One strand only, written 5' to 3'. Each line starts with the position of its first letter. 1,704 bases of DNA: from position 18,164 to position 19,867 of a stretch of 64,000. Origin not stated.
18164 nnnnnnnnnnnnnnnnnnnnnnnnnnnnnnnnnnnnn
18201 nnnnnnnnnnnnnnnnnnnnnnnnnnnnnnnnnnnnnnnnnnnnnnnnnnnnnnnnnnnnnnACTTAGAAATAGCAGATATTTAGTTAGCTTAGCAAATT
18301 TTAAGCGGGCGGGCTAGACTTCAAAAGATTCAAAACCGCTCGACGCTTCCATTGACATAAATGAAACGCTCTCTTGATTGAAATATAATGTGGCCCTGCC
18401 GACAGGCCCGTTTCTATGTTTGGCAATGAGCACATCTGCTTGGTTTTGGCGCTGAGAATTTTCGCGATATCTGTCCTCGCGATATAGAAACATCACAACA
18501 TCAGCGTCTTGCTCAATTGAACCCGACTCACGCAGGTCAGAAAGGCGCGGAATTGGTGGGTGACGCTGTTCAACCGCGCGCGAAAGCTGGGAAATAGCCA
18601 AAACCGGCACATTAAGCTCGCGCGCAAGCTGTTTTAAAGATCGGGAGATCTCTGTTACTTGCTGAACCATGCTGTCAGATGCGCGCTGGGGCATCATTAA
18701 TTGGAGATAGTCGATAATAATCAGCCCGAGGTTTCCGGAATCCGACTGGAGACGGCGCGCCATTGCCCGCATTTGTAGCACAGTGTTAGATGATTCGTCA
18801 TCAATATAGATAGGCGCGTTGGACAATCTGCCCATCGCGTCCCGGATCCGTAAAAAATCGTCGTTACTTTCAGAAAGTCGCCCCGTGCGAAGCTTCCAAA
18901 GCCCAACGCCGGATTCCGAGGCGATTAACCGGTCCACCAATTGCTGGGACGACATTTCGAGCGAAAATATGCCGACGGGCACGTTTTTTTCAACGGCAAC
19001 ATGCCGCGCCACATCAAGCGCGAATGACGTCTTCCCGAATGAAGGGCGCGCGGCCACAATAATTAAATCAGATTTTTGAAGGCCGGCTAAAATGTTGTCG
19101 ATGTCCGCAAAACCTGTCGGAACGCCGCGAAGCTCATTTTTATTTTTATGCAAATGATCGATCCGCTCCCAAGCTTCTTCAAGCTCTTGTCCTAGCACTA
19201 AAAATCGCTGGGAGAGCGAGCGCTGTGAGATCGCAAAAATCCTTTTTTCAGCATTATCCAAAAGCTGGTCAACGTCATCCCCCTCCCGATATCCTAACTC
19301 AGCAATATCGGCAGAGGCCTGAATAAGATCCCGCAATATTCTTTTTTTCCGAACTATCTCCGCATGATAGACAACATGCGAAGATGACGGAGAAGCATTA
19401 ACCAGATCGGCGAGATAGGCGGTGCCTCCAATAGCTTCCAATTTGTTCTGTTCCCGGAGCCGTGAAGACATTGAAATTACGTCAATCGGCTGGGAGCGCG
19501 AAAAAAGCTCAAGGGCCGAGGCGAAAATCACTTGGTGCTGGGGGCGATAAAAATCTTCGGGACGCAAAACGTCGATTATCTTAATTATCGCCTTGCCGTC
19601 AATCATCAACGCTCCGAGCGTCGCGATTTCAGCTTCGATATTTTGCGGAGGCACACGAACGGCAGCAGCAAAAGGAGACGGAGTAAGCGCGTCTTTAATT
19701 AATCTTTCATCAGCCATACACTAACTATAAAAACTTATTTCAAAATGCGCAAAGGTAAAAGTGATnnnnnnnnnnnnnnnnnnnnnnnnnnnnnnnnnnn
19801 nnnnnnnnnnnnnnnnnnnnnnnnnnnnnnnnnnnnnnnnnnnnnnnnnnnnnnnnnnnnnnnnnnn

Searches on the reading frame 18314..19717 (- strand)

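Call 60: search_protein_families(library=pfam, proteins=[window:18314-19717:-], max_evalue=0.00001)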
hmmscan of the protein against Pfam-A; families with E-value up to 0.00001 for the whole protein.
window:18314-19717:- (467 aa): 3 families
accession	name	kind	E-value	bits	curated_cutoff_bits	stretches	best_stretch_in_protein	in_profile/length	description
PF03796.21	DnaB_C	-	4.5e-101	338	27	1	198-454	1-254/255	DnaB-like helicase C terminal domain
PF00772.26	DnaB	-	3.5e-33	114.1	23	1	23-123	2-102/103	DnaB-like helicase N terminal domain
PF13481.12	AAA_25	-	2e-15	57.4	27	1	209-378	25-190/195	AAA domain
